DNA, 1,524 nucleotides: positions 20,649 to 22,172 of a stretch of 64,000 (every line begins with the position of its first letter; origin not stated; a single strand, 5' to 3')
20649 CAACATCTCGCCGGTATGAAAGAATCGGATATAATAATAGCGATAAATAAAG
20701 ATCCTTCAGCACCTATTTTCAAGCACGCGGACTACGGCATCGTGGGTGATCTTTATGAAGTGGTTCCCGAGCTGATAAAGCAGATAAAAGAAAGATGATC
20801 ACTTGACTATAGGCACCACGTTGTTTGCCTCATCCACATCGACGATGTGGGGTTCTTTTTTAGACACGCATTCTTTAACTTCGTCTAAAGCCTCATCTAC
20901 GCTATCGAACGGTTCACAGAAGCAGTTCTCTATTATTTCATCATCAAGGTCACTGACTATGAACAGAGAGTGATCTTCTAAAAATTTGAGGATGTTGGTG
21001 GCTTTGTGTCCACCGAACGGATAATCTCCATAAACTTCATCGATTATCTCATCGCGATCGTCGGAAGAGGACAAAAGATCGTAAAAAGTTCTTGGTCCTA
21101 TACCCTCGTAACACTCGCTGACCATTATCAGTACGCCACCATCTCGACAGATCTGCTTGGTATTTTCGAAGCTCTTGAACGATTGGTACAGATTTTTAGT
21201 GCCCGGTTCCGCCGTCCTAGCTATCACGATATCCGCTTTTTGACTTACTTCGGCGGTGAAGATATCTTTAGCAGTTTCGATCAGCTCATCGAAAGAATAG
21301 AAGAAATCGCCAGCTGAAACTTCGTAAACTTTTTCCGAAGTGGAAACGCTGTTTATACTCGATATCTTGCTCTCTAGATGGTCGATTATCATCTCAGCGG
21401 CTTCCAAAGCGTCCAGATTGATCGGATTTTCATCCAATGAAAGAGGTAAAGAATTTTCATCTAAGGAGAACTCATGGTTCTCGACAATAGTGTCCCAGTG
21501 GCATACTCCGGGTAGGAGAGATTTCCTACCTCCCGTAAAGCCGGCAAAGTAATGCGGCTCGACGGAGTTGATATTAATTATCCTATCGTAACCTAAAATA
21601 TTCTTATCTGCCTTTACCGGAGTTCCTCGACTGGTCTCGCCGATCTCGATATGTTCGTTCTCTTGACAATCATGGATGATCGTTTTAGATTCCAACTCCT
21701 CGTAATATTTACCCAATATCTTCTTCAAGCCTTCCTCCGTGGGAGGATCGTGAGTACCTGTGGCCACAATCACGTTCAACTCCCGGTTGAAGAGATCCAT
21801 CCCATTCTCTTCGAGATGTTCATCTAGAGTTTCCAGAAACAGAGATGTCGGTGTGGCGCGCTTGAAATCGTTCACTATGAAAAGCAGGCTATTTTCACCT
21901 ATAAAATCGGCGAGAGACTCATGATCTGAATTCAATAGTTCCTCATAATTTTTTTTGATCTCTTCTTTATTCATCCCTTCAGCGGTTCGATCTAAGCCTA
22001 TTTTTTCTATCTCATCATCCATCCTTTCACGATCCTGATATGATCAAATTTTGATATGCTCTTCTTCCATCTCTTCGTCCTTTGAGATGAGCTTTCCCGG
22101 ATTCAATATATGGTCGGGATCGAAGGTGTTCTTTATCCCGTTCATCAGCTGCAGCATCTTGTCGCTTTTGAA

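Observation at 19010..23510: Compact Etf-dependent lactate-utilisation module (etfB-etfA convergent with a LarA-family gene and a GlcD-type FAD dehydrogenase)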

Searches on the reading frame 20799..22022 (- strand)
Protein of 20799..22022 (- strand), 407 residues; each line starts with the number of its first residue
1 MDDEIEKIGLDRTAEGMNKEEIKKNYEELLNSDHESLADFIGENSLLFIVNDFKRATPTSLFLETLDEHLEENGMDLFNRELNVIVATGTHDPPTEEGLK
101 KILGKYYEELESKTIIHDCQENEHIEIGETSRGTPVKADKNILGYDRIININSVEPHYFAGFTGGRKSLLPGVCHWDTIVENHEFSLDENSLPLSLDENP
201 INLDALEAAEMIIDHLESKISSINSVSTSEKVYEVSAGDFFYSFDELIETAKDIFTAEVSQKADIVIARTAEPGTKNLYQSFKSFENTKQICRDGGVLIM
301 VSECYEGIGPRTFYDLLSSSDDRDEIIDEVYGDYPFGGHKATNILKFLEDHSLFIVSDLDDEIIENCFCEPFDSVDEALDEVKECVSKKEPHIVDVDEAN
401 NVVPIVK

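Call 4: search_protein_families(library=pfam, proteins=[window:20799-22022:-])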
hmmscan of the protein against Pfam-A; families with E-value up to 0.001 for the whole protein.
window:20799-22022:- (407 aa): 2 families
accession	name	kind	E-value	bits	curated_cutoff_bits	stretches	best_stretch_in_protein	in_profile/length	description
PF09861.14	Lar_N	-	1.2e-37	129.5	23.3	1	19-189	31-199/204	Lactate racemase N-terminal domain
PF21113.2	LarA_C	-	2.1e-16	60.6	25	1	261-394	4-142/152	Lactate racemase C-terminal domain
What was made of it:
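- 20799..22022 (-): larAH: nickel-pincer-nucleotide-dependent 2-hydroxyacid racemase homolog with a malate-racemase-like signature. Lar_N + LarA_C (call 4).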

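Call 5: search_protein_families(library=ncbifam, proteins=[window:20799-22022:-])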
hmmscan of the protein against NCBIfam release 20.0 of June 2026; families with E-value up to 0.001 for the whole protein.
window:20799-22022:- (407 aa): 7 families
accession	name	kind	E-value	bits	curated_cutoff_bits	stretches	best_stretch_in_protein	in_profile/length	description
NF052593.1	NPN_racem_MAR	equivalog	3.8e-86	289.3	500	1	16-405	32-414/415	nickel-dependent malate racemase, LarAH6 family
NF052595.1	NPN_LarAH5_MAR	equivalog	3.1e-66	224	462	1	20-405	36-414/415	nickel-dependent malate racemase, LarAH5 family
NF052525.1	NPN_LarAH10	equivalog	5.7e-61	206.5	540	1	21-405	35-426/426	NPN-dependent 2-hydroxyacid racemase, LarAH10 family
NF033504.2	Ni_dep_LarA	equivalog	4.5e-54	183.8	460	1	19-389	37-407/422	nickel-dependent lactate racemase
NF052592.1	LarAH_14_15_16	equivalog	4.1e-07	28.8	740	1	63-191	95-218/520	NPN-dependent hydroxyacid isomerase, LarAH14/15/16 family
NF052515.1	NPN_iso_grp_22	equivalog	3.9e-06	26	400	1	83-157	75-148/392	nickel pincer cofactor-dependent isomerase, group 22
NF052594.1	NPN_18_hexonate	equivalog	7.2e-06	24.9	500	1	37-308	18-299/411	nickel-dependent putative hexonate epimerase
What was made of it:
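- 20799..22022 (-): NCBIfam scores: LarAH6 malate racemase 289 bits (cut-off 500), lactate racemase 184 (cut-off 460) (call 5).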

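Call 11: find_encoding_contigs(protein=window:20799-22022:-, flank=10000, max_places=6)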
Protein window:20799-22022:- (407 aa): 3 contigs read that carry it; 2 places shown.
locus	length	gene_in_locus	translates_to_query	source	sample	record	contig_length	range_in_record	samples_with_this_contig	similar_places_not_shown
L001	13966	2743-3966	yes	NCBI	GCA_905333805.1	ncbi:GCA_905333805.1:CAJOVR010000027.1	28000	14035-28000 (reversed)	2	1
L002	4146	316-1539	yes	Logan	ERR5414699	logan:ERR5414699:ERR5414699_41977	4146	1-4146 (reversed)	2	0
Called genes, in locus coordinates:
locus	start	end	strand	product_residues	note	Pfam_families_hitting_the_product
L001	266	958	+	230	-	-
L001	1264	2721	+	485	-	PF01565:FAD_binding_4, PF02913:FAD-oxidase_C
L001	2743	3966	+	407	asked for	PF09861:Lar_N, PF21113:LarA_C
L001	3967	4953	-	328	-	PF01012:ETF, PF00766:ETF_alpha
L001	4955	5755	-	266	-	PF01012:ETF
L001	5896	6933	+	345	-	PF00155:Aminotran_1_2, PF01212:Beta_elim_lyase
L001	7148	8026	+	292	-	-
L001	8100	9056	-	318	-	PF00583:Acetyltransf_1, PF13508:Acetyltransf_7 (faint), PF13673:Acetyltransf_10 (faint), PF13302:Acetyltransf_3 (weak), PF00583:Acetyltransf_1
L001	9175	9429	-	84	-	-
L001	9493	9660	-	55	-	PF26485:DUF8156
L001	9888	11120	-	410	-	PF03435:Sacchrp_dh_NADP, PF16653:Sacchrp_dh_C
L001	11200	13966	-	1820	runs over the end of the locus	PF04851:ResIII, PF00270:DEAD, PF00271:Helicase_C, PF19306:WHD_Lhr, PF08494:DEAD_assoc, PF06224:AlkZ-like (weak)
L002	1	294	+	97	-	?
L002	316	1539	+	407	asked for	PF09861:Lar_N, PF21113:LarA_C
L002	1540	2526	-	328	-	PF01012:ETF, PF00766:ETF_alpha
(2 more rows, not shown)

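Call 12: find_homologous_proteins(query=window:20799-22022:-)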
Query window:20799-22022:- (407 aa): 980 proteins with E <= 0.001 among 8000 candidates; the best 120 are listed.
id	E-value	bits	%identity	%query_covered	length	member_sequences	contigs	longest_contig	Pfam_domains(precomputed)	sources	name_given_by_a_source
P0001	2.3e-268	908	100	100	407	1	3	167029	PF21113.3,PF09861.15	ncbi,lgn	-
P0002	1.8e-223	760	83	100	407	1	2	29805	PF21113.3,PF09861.15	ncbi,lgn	-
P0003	1.3e-208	711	78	99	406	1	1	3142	PF21113.3,PF09861.15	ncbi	ncbi:MAG: nickel-dependent lactate racemase [Thermoplasmatota archaeon]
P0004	2.4e-206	703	76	99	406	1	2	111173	PF21113.3,PF09861.15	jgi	-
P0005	2.1e-204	697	76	99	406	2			PF21113.3,PF09861.15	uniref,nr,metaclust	uniref:Uncharacterized protein n=1 Tax=uncultured organism TaxID=155900 RepID=M1Q2V8_9ZZZZ|nr:hypoth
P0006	8.0e-204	695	76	99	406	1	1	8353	PF21113.3,PF09861.15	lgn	-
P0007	2.4e-201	687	76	99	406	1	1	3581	PF21113.3,PF09861.15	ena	-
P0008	3.5e-201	686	77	99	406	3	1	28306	PF21113.3,PF09861.15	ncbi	ncbi:MAG: nickel-dependent lactate racemase [Thermoplasmata archaeon]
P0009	8.4e-201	685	73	99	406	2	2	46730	PF21113.3,PF09861.15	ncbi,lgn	-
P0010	6.2e-200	682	75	99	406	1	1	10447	PF21113.3,PF09861.15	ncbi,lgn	ncbi:MAG: nickel-dependent lactate racemase [Thermoplasmatota archaeon]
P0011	1.1e-186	639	69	100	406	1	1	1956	PF21113.3,PF09861.15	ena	-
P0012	7.0e-170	583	65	99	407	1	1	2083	PF21113.3,PF09861.15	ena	-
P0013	1.1e-169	583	62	100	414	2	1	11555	PF21113.3,PF09861.15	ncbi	ncbi:MAG: nickel-dependent lactate racemase [Candidatus Saliniplasma sp.]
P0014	6.1e-167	574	61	100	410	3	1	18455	PF21113.3,PF09861.15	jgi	-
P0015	7.6e-163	560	61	99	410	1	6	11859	PF21113.3,PF09861.15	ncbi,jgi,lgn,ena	-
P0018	9.4e-125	435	49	98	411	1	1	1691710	PF21113.3,PF09861.15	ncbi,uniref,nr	ncbi:MAG: Nickel-dependent lactate racemase [Candidatus Methanohalarchaeum thermophilum]|uniref:Nick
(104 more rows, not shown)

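Call 14: find_encoding_contigs(protein=P0018, flank=8000, max_places=2)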
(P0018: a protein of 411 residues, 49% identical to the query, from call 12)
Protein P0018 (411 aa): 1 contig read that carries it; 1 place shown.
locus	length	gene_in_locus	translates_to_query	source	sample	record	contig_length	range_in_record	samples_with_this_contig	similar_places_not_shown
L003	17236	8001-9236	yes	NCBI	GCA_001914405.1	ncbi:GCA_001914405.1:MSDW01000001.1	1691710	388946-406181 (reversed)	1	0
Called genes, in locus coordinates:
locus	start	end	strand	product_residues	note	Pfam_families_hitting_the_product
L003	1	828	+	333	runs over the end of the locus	PF00348:polyprenyl_synt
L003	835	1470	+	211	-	PF00702:Hydrolase, PF13419:HAD_2, PF13242:Hydrolase_like (weak)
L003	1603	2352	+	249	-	PF01507:PAPS_reduct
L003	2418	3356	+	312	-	PF00005:ABC_tran, PF13304:AAA_21 (weak), PF13732:DrrA1-3_C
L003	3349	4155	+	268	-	PF01061:ABC2_membrane, PF12698:ABC2_membrane_3 (weak)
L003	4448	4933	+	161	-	PF00258:Flavodoxin_1, PF03358:FMN_red (faint), PF12641:Flavodoxin_3, PF12724:Flavodoxin_5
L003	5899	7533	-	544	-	PF04055:Radical_SAM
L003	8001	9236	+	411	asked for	PF09861:Lar_N, PF21113:LarA_C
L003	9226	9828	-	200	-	PF00156:Pribosyltran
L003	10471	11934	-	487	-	PF07760:DUF1616 (faint), PF07705:CARDB (faint), PF00565:SNase, PF00932:LTD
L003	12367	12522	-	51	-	-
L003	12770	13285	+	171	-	PF13578:Methyltransf_24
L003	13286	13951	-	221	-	PF04055:Radical_SAM (weak)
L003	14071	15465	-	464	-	PF04894:Nre_N, PF04895:Nre_C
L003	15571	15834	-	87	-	PF07282:Cas12f1-like_TNB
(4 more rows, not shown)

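Call 15: find_encoding_contigs(protein=P0013, flank=8000, max_places=2)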
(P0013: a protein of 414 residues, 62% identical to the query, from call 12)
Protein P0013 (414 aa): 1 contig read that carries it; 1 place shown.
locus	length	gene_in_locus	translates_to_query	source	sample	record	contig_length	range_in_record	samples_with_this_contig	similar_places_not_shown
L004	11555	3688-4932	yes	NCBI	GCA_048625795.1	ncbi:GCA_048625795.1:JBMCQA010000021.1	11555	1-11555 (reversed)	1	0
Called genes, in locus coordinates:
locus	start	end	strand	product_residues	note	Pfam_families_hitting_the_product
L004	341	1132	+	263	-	PF01012:ETF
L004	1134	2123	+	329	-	PF01012:ETF, PF00766:ETF_alpha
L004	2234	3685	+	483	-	PF01565:FAD_binding_4, PF02913:FAD-oxidase_C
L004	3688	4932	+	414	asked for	PF09861:Lar_N, PF21113:LarA_C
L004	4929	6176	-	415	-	PF00202:Aminotran_3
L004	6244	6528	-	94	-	-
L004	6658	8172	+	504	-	-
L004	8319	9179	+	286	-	-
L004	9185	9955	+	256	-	-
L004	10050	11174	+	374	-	-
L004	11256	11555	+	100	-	?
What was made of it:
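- Saliniplasma type, etfB-etfA-glcD-larAH collinear: L004 (call 15).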

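Call 20: search_solved_structures(query=window:20799-22022:-, show_alignments=3)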
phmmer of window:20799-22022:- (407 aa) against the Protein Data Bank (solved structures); distinct sequences matched with E-value up to 0.001: 10.
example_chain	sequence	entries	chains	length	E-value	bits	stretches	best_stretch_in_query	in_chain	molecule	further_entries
6d6z_A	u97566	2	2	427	4.8e-48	167.4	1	37-406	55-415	Malate racemase Mar2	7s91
2yjg_A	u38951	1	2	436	2.9e-35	125.3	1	26-387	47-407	LACTATE RACEMASE APOPROTEIN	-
5huq_A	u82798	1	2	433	5.2e-29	104.7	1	19-382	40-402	Lactate racemization operon protein LarA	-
6c1w_A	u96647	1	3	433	5.2e-29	104.7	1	19-382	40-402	Lactate racemase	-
8ezf_B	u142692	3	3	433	1.4e-28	103.2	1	19-382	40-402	Lactate racemase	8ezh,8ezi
9eia_A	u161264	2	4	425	4.2e-21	78.6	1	42-405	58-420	A broad-substrate spectrum lactate racemase A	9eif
9eid_A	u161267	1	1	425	4.2e-21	78.6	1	42-405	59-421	A broad-substrate spectrum lactate racemase A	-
9q3j_A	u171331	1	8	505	1.5e-09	40.6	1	79-186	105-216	DUF2088 domain-containing protein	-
9q2u_A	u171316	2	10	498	3.9e-09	39.2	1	80-184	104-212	Lactate racemase A | LarA-like nickel-pincer nucleotide cofactor-utilizing enzyme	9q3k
4nar_A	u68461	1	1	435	1.9e-06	30.4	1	47-231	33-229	Putative uronate isomerase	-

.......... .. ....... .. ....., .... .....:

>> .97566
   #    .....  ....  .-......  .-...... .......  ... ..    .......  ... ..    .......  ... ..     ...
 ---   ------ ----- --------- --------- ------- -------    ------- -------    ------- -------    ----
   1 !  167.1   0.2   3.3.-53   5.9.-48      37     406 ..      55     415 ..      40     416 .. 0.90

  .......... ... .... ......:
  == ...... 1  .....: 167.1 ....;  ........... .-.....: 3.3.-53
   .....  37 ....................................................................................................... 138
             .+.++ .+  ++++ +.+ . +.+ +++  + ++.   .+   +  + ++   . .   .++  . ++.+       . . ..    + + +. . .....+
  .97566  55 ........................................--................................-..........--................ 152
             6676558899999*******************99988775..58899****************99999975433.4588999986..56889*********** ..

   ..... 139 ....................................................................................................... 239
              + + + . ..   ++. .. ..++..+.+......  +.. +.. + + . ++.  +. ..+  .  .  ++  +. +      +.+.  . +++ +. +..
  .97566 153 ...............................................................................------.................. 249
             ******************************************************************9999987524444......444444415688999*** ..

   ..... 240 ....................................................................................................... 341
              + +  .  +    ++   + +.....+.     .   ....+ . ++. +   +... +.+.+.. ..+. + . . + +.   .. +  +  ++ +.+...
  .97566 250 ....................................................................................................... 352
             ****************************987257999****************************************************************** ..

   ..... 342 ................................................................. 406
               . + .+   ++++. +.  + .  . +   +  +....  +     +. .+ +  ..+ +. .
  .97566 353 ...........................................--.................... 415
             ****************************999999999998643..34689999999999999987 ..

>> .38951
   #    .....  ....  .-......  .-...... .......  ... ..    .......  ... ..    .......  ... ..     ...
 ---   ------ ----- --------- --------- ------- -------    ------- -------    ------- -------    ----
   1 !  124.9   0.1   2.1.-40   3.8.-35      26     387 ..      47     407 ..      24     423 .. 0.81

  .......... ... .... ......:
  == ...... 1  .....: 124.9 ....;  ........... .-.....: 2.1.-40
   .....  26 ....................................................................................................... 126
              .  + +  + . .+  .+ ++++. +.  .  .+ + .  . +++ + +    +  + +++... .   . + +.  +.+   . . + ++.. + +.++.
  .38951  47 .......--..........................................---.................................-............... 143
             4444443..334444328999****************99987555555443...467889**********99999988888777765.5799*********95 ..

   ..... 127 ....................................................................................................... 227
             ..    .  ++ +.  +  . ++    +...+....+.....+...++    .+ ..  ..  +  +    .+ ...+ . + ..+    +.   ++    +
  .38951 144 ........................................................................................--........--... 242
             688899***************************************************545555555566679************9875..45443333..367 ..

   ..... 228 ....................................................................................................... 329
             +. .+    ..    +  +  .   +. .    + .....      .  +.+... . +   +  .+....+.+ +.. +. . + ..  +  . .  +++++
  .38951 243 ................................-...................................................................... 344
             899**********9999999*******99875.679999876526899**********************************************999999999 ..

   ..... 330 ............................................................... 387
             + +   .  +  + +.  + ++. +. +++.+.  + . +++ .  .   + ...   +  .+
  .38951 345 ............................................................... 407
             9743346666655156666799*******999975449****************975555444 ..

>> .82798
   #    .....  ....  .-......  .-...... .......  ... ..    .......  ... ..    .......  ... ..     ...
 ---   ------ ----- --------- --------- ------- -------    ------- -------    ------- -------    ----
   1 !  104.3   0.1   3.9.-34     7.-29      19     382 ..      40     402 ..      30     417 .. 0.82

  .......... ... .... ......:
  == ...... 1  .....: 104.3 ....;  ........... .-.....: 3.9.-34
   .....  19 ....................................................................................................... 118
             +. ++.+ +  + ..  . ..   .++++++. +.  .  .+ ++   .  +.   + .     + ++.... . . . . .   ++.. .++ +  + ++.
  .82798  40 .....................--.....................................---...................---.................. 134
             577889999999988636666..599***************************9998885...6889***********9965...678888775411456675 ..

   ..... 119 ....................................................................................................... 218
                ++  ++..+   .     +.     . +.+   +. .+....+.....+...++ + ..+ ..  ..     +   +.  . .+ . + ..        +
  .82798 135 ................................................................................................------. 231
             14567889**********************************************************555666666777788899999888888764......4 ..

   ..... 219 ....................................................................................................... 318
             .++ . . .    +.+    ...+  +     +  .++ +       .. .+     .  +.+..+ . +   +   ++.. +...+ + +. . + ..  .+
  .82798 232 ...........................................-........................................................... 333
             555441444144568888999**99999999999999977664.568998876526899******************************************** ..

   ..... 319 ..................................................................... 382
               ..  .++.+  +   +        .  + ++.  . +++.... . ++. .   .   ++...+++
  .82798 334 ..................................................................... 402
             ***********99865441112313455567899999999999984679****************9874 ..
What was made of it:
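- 20799..22022 (-): Solved relatives: Mar2 167 bits, LarA 105 (call 20).
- LarAH6 and Mar2 are the best matches (calls 5, 20).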

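Call 36: find_related_loci(query=A1, collection=genome_contigs, flank=10000)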
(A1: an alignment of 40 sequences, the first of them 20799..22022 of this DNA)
Query A1 (407 aa) in genome_contigs; peptide patterns used: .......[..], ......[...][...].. (x = any residue, [..] = any of these).
599 stretches matched a pattern (row limit reached: there are more); 593 encode a relative of the query (tblastn E <= 1e-3); the best 80 are kept; 80 distinct loci.
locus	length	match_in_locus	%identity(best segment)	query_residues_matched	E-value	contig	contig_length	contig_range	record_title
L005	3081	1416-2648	40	1-407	5e-102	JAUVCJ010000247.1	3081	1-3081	MAG: Thermoplasmatota archaeon isolate CSMAG_268 CSMAG_268_k141_5450442_length_3081_cov_6.0000, whole genome shotgun seq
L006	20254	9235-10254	40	33-381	3e-82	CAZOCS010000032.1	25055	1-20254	MAG TPA_asm: uncultured Candidatus Cloacimonadota bacterium isolate SRP167671_co2_64 genome assembly, contig: NODE_2662_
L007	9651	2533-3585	38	43-404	5e-81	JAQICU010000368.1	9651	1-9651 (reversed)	MAG: Candidatus Cloacimonadota bacterium isolate GH32 k119_95443, whole genome shotgun sequence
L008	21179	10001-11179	40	2-404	6e-80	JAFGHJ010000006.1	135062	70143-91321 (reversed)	MAG: candidate division WOR-3 bacterium isolate Zod_Metabat.145 k87_815871, whole genome shotgun sequence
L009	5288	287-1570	36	7-406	1e-79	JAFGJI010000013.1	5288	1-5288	MAG: Thermoplasmatota archaeon isolate Zod_Metabat.266 k87_407118, whole genome shotgun sequence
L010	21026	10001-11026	39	36-384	2e-79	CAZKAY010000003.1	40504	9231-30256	MAG TPA_asm: uncultured Thermoproteales archaeon isolate SRP141552_co1_92 genome assembly, contig: NODE_333_length_40504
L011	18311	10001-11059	40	44-405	2e-79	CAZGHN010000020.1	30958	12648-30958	MAG TPA_asm: uncultured bacterium isolate SRP323688_co1_166 genome assembly, contig: NODE_2605_length_30958_cov_18.09678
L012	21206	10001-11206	38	6-407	3e-79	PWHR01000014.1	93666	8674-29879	MAG: Thermoplasmata archaeon isolate T1Sed10_119m T1-Sed10-C79, whole genome shotgun sequence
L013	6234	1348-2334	40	43-381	3e-79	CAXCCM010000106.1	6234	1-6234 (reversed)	MAG TPA_asm: uncultured bacterium isolate SRR3724644_metabat2_40 genome assembly, contig: ERZ4200978.4035, whole genome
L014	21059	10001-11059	39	37-404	1e-78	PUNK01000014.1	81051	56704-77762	MAG: Thermoplasmata archaeon isolate B1Sed10_191R1 B1-Sed10-C98, whole genome shotgun sequence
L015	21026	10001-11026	39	33-381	5e-78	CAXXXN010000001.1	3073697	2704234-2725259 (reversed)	MAG: Sphaerochaetaceae bacterium isolate 970afa3e-fa1f-4001-b537-3f0dd038fbff genome assembly, contig: contig_1, whole g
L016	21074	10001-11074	37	23-381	1e-77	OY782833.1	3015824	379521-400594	MAG: Sphaerochaetaceae bacterium isolate 4316afa4-75a5-40cd-90fd-6a37d92e054f genome assembly, chromosome: 1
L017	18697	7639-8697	38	37-404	2e-77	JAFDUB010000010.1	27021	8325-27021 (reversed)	MAG: Thermoplasmata archaeon isolate HAP27 k141_413850_length_27021_cov_46.3612, whole genome shotgun sequence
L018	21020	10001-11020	38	33-381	1e-77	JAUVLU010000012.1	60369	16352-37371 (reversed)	MAG: Candidatus Cloacimonadota bacterium isolate CSMAG_514 CSMAG_514_k141_937104_length_60369_cov_133.9028, whole genome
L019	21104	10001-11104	36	27-406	9e-77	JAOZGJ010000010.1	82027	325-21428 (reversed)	MAG: Thermoproteota archaeon isolate INS_M22_B125 k127_330756, whole genome shotgun sequence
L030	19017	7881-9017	36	19-407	3e-75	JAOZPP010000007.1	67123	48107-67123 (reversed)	MAG: bacterium isolate GMC4.metabat2.244 GMC4_142_length_67123_cov_25.425225, whole genome shotgun sequence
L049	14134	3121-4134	38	35-380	4e-74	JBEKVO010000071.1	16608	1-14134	MAG: Rectinemataceae bacterium isolate SPRUCE 606 SPRUCE_606_71, whole genome shotgun sequence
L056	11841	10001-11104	39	35-407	2e-73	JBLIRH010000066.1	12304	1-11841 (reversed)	MAG: Thermoplasmatota archaeon isolate MG1_202108_bin_178 MG1_202108_bin_178_scaffold_67, whole genome shotgun sequence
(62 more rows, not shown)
